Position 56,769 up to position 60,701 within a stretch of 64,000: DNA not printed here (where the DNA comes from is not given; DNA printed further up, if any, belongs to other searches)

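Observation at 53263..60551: Tandem pair of about 1200-aa Kelch-like-repeat surface proteins ending in a peptidoglycan-binding domain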

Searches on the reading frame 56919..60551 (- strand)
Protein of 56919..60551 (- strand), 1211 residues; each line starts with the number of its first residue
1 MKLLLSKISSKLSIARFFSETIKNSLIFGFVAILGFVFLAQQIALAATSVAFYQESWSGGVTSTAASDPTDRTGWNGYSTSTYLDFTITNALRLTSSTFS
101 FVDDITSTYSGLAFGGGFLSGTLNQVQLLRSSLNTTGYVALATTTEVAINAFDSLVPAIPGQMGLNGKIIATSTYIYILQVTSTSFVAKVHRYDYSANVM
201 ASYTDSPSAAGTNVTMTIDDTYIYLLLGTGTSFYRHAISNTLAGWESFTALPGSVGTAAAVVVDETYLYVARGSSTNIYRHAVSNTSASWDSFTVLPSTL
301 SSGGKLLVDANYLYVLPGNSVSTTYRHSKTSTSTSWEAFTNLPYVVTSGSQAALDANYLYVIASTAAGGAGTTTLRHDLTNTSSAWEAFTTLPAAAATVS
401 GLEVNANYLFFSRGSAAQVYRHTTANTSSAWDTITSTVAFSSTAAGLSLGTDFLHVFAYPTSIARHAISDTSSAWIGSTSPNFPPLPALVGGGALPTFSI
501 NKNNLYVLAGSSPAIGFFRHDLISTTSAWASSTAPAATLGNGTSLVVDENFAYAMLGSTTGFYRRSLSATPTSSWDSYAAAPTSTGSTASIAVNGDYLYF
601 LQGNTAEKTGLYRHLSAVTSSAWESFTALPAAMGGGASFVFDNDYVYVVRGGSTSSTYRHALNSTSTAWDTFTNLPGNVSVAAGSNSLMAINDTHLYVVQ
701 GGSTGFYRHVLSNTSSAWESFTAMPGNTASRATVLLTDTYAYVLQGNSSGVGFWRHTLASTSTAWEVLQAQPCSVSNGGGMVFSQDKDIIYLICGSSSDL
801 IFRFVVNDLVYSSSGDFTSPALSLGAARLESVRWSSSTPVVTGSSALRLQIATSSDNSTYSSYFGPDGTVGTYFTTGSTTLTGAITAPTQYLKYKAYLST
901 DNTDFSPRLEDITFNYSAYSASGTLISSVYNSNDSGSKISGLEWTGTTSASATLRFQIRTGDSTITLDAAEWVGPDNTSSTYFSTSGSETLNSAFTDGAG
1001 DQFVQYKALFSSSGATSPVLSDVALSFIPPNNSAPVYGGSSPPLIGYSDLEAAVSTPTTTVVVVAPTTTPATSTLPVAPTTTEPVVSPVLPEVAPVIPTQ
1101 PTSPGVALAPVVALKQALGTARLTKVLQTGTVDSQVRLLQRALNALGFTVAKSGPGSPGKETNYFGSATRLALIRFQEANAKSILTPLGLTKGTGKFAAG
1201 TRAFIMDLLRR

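Call 3: search_protein_families(library=pfam, proteins=[window:56919-60551:-], max_evalue=1)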
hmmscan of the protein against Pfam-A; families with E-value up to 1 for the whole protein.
window:56919-60551:- (1211 aa): 4 families
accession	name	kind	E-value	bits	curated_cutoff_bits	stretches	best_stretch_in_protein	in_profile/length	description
PF24996.1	NANM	-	2.1e-15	56.9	45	4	203-277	1-75/350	N-acetylneuraminate epimerase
PF01471.23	PG_binding_1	-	1.5e-07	31.9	23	1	1134-1180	3-41/57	Putative peptidoglycan binding domain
PF06045.17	Rhamnogal_lyase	-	0.14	12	22.8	0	195-248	97-148/211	Rhamnogalacturonate lyase family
PF08953.17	DUF1899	-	0.47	10.8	20.7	0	323-371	6-54/66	Domain of unknown function (DUF1899)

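Call 5: search_protein_families(library=ncbifam, proteins=[window:56919-60551:-], max_evalue=1)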
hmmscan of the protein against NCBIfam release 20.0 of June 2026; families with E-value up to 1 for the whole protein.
window:56919-60551:- (1211 aa): 4 families
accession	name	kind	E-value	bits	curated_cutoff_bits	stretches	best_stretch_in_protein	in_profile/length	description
NF010730.0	PRK14131.1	subfamily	1.3e-13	50.4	416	4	201-276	28-103/384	N-acetylneuraminate epimerase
TIGR03547.1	muta_rot_YjhT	subfamily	5.9e-12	45.4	256.35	3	217-277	14-75/346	YjhT family mutarotase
TIGR03548.1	mutarot_permut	subfamily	2.6e-08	33.4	243.2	2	608-770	38-203/323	cyclically-permuted mutarotase family protein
TIGR02763.1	chlamy_scaf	equivalog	0.18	12.1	104.95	0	658-685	33-60/114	scaffolding protein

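Call 89: search_protein_families(library=phrogs, proteins=[window:56919-60551:-], max_evalue=0.01)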
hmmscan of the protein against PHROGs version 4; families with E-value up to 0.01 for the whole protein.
window:56919-60551:- (1211 aa): 1 family
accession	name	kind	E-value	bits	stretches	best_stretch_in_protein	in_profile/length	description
phrog_1493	-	lysis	2.1e-06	28.2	1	1098-1181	241-290/394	endolysin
